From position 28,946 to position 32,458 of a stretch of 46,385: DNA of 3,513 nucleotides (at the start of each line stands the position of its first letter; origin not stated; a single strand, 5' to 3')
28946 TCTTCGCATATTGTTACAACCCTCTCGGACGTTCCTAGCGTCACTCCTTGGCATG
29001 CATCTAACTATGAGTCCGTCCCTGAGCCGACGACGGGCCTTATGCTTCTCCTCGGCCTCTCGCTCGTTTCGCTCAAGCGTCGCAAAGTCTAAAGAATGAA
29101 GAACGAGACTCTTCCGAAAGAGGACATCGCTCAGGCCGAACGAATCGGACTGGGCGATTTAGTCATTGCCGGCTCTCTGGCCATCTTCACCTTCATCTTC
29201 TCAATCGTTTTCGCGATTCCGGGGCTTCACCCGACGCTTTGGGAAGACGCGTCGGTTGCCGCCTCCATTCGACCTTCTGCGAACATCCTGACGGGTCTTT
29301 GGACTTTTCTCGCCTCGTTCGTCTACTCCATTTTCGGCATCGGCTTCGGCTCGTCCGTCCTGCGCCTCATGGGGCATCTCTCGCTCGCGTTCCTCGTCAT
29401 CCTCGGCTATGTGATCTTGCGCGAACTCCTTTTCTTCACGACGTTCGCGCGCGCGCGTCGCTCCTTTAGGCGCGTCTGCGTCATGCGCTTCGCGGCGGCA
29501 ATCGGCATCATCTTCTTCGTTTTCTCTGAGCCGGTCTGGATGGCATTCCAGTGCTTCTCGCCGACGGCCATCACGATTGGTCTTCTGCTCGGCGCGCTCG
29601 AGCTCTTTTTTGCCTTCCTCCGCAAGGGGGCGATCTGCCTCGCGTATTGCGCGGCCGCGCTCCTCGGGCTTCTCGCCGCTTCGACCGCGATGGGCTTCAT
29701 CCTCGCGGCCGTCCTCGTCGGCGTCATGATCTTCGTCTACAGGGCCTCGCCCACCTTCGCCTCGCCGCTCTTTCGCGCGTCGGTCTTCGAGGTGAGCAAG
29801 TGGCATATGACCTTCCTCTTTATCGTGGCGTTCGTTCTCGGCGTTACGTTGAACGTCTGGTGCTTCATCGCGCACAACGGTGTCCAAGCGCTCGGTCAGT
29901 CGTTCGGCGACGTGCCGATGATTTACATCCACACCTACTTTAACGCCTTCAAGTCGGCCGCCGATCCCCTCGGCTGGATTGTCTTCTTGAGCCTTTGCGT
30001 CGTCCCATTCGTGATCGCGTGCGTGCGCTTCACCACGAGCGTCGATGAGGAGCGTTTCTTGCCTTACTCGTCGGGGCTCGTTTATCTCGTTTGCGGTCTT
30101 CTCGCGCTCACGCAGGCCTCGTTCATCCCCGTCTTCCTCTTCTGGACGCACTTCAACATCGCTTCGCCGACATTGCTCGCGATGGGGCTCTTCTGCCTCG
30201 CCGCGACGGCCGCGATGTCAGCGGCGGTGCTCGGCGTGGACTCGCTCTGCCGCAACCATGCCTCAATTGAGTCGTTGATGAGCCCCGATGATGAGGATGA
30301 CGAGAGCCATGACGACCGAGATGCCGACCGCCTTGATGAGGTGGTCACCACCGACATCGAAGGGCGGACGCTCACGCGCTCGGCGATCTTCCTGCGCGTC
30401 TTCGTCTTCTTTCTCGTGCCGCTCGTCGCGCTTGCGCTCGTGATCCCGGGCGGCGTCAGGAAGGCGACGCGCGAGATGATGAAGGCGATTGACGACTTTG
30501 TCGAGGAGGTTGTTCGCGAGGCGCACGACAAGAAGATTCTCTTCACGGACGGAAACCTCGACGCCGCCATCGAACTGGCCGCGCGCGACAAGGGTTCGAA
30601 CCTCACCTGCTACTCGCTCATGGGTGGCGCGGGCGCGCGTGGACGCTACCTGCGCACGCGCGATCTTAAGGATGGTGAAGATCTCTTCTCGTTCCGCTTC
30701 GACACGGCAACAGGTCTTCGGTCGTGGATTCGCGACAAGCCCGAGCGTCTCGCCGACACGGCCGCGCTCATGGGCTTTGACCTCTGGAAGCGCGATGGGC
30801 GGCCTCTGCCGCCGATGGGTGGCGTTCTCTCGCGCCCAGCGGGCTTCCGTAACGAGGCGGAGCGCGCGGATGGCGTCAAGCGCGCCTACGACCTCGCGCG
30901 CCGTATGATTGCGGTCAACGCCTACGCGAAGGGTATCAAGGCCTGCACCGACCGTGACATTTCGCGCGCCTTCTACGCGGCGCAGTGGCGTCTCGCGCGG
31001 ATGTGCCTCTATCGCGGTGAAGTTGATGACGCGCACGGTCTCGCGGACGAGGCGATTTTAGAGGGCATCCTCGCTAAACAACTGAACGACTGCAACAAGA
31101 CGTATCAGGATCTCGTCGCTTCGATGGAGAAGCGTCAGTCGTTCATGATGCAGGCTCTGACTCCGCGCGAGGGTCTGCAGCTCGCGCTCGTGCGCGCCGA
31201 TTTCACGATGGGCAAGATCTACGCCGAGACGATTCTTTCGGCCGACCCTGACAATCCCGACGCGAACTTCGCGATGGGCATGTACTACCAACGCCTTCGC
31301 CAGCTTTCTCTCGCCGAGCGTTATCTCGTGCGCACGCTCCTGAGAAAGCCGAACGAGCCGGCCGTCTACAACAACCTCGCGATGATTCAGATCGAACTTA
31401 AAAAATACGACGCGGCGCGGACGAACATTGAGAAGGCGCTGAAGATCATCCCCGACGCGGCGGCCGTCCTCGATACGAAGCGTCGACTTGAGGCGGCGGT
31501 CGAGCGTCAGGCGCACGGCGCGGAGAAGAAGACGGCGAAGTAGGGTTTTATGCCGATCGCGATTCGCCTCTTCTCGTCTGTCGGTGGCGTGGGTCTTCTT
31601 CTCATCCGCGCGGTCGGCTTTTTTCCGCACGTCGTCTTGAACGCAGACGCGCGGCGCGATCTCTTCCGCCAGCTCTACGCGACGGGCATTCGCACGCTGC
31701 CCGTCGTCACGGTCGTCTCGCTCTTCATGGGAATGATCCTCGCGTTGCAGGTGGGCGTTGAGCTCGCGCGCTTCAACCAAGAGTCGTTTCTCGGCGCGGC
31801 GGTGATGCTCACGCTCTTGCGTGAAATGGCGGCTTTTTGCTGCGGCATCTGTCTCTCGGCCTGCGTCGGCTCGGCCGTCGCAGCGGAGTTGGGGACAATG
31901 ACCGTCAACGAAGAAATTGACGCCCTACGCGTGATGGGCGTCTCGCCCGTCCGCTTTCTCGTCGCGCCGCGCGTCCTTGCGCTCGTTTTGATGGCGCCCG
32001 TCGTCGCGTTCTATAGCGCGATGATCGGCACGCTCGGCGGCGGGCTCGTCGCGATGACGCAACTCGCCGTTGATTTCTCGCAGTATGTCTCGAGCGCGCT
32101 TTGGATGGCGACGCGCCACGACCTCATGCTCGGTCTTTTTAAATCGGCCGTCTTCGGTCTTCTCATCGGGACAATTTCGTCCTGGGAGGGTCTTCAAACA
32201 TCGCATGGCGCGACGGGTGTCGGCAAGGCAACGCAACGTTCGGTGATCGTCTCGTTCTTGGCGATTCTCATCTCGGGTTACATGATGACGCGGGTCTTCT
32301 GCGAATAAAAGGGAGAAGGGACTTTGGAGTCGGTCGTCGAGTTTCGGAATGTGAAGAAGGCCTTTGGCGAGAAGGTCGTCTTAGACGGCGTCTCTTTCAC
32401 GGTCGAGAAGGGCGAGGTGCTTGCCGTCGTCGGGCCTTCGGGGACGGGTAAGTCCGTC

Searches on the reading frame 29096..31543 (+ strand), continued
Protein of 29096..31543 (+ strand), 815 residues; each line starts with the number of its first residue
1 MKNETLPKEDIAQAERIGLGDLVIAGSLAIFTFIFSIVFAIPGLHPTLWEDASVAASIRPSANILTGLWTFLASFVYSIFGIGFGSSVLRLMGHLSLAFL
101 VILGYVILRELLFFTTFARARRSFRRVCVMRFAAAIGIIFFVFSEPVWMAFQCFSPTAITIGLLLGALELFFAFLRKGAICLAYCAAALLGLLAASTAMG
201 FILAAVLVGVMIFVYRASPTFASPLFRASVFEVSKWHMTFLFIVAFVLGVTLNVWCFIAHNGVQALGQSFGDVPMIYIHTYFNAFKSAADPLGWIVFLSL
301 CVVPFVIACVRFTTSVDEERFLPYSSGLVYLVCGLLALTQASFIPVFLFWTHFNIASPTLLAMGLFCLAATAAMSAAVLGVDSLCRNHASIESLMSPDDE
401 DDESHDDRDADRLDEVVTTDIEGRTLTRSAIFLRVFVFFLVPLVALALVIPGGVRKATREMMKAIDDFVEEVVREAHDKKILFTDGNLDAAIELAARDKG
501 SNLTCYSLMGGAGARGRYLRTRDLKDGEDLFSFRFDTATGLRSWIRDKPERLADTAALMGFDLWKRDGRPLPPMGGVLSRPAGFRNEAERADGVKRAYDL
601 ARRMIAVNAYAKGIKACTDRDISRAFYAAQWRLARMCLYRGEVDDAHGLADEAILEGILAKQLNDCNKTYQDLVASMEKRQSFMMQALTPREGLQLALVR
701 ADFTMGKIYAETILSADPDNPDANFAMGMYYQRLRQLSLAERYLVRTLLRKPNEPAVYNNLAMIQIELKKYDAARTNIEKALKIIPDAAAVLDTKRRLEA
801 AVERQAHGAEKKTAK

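Call 52: search_protein_families(library=pfam, alignment_id=A5, max_evalue=0.01)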
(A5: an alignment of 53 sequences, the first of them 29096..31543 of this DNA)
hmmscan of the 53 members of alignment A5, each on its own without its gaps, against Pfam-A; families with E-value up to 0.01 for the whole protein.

A. member 1, window:29096-31543:+ (815 aa): 10 families
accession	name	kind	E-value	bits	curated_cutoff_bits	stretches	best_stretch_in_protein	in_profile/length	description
PF07719.23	TPR_2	-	2.5e-08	33.8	27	1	756-787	2-33/34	Tetratricopeptide repeat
PF13431.12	TPR_17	-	3.5e-08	33.5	24.4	1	710-741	2-33/34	Tetratricopeptide repeat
PF13181.12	TPR_8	-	8e-08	32.3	25.7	1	757-787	3-33/34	Tetratricopeptide repeat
PF00515.34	TPR_1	-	5.5e-07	29.6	27.8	1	756-787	2-33/34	Tetratricopeptide repeat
PF14559.12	TPR_19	-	2.8e-05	24.8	25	2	738-795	8-65/68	Tetratricopeptide repeat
PF13371.12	TPR_9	-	4.6e-05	23.8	35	1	731-798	5-72/73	Tetratricopeptide repeat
PF13432.12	TPR_16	-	0.00011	23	32.7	1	725-788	1-64/65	Tetratricopeptide repeat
PF13424.12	TPR_12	-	0.00013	22.5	30.1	0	727-784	9-74/77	Tetratricopeptide repeat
PF12895.13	ANAPC3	-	0.00017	22.3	27.2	1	709-781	11-82/82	Anaphase-promoting complex, cyclosome, subunit 3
PF13428.12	TPR_14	-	0.0094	17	23.5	0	721-762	1-42/44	Tetratricopeptide repeat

B. families by the number of members that match (of 53 scanned): 34 families (the first 25 are shown)
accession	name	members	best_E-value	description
PF07719.23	TPR_2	52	9.1e-22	Tetratricopeptide repeat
PF14559.12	TPR_19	50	1.6e-15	Tetratricopeptide repeat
PF13424.12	TPR_12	48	1e-13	Tetratricopeptide repeat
PF13432.12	TPR_16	48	2.8e-12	Tetratricopeptide repeat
PF13428.12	TPR_14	43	9.6e-13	Tetratricopeptide repeat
PF00515.34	TPR_1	42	1.7e-16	Tetratricopeptide repeat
PF13431.12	TPR_17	42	3.3e-11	Tetratricopeptide repeat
PF13374.12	TPR_10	33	8.2e-09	Tetratricopeptide repeat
PF13181.12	TPR_8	28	3.5e-09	Tetratricopeptide repeat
PF13371.12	TPR_9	22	3.7e-07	Tetratricopeptide repeat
PF12895.13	ANAPC3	18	3.7e-13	Anaphase-promoting complex, cyclosome, subunit 3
PF13176.12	TPR_7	16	3.2e-08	Tetratricopeptide repeat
PF23914.1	TPR_CcmH_CycH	13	1.2e-06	Cytochrome c-type biogenesis protein H TPR domain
PF13414.12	TPR_11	11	1.6e-06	TPR repeat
PF25064.1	ARM_TT21_5th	5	0.00077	TT21 fifth ARM repeats domain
PF11028.14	TMEM260-like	2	0.00033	Protein O-mannosyl-transferase TMEM260-like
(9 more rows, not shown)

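Call 67: list_cluster_members(proteins=[P0131, P0153, P0174, P0202, P0228, P0255, P0264, P0270, P0001, P0295])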
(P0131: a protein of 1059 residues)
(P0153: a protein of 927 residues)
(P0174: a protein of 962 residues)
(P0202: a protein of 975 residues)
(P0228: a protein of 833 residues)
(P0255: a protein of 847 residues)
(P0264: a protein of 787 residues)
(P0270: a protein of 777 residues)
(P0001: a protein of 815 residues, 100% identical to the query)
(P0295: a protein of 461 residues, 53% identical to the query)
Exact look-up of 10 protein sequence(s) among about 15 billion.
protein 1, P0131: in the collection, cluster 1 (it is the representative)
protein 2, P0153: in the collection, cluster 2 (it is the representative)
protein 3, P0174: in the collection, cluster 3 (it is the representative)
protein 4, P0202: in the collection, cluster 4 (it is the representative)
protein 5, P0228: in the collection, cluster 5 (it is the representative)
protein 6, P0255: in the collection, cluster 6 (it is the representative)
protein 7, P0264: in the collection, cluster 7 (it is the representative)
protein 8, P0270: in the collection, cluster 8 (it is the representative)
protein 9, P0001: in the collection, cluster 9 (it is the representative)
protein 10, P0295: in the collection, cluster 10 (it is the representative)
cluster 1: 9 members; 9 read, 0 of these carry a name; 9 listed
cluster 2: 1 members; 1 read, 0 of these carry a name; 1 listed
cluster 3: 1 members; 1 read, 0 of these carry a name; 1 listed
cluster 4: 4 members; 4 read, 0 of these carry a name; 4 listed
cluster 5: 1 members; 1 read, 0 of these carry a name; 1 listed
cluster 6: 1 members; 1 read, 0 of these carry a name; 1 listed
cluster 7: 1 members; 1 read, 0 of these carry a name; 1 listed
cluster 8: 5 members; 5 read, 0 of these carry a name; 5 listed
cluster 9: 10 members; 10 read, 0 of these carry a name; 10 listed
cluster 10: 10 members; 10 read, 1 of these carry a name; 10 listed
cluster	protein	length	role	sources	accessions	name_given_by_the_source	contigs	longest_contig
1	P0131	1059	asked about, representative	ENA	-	-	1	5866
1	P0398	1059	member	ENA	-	-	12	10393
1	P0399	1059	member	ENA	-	-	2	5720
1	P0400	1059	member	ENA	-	-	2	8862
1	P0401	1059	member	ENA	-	-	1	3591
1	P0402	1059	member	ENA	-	-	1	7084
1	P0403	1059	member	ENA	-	-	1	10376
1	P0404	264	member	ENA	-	-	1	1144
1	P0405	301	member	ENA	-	-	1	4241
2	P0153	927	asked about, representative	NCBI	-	-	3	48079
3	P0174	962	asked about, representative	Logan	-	-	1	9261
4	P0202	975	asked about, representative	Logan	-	-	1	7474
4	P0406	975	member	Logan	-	-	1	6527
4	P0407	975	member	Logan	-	-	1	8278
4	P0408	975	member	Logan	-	-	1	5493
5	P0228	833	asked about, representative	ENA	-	-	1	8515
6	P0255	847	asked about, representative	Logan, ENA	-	-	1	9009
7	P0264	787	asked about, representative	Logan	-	-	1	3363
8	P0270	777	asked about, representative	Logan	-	-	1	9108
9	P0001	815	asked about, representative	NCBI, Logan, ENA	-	-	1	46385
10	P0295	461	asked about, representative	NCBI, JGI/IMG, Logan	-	hypothetical protein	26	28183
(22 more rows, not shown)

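Call 68: find_encoding_contigs(protein=P0153, flank=8000, max_places=1)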
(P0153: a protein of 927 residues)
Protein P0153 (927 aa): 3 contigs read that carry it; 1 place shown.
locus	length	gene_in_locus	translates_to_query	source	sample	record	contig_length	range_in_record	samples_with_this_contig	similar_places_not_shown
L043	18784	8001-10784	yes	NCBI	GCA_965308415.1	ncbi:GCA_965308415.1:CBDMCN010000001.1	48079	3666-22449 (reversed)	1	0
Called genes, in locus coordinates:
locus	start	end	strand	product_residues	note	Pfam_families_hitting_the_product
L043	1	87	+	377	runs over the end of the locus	PF00953:Glycos_transf_4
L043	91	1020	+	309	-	-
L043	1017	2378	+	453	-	PF00206:Lyase_1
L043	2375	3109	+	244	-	PF00005:ABC_tran, PF13304:AAA_21 (faint)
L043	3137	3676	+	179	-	PF00908:dTDP_sugar_isom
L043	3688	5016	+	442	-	PF00728:Glyco_hydro_20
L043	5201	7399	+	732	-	PF03477:ATP-cone, PF13597:NRDD, PF01228:Gly_radical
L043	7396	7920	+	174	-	PF13353:Fer4_12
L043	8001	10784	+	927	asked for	PF13428:TPR_14 (faint), PF00515:TPR_1 (faint), PF07719:TPR_2 (faint), PF13432:TPR_16 (faint)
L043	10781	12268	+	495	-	-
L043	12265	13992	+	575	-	PF00456:Transketolase_N (faint), PF13292:DXP_synthase_N, PF02779:Transket_pyr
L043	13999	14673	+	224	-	PF08378:NERD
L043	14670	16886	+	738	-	PF17804:TSP_NTD, PF03572:Peptidase_S41, PF11818:DUF3340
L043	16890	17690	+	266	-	PF01678:DAP_epimerase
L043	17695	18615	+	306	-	PF03279:Lip_A_acyltrans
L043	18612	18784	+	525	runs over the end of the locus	PF00884:Sulfatase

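Call 75: search_protein_families(library=pfam, proteins=[L043:10781-12268:+], max_evalue=0.001)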
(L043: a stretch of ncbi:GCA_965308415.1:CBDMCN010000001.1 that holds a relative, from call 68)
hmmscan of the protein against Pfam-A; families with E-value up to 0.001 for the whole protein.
L043:10781-12268:+ (495 aa): 0 families

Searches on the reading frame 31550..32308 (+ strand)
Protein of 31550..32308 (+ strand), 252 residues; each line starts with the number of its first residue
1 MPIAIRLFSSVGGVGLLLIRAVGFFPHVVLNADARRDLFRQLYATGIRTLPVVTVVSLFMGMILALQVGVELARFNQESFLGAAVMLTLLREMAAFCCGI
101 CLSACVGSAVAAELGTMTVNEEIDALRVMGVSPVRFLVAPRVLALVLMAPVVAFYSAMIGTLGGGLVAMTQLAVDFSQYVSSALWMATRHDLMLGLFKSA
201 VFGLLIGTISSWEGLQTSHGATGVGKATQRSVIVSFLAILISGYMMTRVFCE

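Call 3: search_protein_families(library=pfam, proteins=[window:31550-32308:+], max_evalue=0.1)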
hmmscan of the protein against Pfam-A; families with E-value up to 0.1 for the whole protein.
window:31550-32308:+ (252 aa): 2 families
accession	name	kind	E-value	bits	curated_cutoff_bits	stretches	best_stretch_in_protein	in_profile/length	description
PF02405.21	MlaE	-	1.4e-65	221.3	22.5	1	39-247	2-210/212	Permease MlaE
PF03739.19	LptF_LptG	-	0.004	16.7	27.9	1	50-152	9-110/353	Lipopolysaccharide export system permease LptF/LptG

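Call 4: search_protein_families(library=ncbifam, proteins=[window:31550-32308:+], max_evalue=0.1)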
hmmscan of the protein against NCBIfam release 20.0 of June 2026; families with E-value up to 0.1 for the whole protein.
window:31550-32308:+ (252 aa): 5 families
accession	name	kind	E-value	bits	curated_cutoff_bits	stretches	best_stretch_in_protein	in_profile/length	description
TIGR00056.1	TIGR00056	subfamily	1.1e-59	202.3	212.2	1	29-251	33-257/260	MlaE family lipid ABC transporter permease subunit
NF033619.1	perm_MlaE_1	exception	2.9e-45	154.9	315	1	6-249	9-250/253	lipid asymmetry maintenance ABC transporter permease subunit MlaE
TIGR03287.1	methan_mark_16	hypoth_equivalog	0.014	13.9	363.95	1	93-121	330-358/391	methanogenesis marker 16 metalloprotein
NF052606.1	T4PiliAsmPilCMyx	equivalog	0.024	13.5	700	1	133-186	189-241/419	type IV pilus assembly protein PilC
TIGR04408.1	LptG_lptG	equivalog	0.073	11.7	240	1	53-157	15-118/351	LPS export ABC transporter permease LptG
